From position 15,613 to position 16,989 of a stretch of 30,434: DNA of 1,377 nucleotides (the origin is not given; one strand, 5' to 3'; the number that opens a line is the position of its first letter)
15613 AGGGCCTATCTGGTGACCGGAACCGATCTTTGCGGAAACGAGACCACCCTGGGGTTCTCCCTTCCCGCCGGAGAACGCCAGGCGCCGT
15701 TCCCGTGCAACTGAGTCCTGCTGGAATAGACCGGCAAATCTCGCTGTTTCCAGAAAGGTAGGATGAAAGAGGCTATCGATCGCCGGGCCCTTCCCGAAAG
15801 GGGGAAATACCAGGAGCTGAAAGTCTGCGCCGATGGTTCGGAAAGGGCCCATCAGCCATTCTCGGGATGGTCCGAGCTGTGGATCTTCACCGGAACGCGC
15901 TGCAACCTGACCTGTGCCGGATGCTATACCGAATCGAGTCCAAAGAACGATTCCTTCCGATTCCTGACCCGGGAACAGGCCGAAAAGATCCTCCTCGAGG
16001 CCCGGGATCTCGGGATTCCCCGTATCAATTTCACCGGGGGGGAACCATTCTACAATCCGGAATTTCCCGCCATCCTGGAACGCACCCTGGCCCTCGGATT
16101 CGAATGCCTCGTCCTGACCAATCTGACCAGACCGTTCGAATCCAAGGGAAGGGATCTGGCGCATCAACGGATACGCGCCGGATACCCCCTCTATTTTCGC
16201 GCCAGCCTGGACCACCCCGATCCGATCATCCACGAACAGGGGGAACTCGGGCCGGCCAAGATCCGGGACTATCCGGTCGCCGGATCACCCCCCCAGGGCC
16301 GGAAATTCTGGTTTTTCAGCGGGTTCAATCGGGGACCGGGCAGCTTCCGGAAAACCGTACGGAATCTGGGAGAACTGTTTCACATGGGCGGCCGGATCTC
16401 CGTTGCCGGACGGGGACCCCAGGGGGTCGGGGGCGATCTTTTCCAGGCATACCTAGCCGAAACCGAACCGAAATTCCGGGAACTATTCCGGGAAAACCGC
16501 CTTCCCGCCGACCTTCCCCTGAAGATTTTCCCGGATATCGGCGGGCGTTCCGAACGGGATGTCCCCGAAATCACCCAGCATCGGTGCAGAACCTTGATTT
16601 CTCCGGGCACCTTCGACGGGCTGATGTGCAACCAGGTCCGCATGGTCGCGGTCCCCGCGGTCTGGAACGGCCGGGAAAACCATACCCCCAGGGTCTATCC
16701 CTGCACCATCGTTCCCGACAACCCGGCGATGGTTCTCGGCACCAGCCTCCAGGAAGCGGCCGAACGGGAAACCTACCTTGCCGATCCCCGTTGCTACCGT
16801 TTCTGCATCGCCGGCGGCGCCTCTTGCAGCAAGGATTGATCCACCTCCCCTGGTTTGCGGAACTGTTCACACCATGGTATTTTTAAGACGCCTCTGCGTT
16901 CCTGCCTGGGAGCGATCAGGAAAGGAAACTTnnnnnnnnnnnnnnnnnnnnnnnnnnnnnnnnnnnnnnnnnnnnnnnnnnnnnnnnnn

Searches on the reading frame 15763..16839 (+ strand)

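Call 58: search_protein_families(library=pfam, proteins=[window:15763-16839:+], max_evalue=0.001)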
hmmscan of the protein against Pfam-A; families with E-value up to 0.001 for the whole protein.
window:15763-16839:+ (358 aa): 2 families
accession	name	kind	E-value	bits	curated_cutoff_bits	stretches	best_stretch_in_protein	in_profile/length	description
PF04055.27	Radical_SAM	-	7.8e-15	55.9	29.5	1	43-158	3-118/166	Radical SAM superfamily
PF13353.11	Fer4_12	-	1.3e-07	32.4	22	1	45-100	13-68/137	4Fe-4S single cluster domain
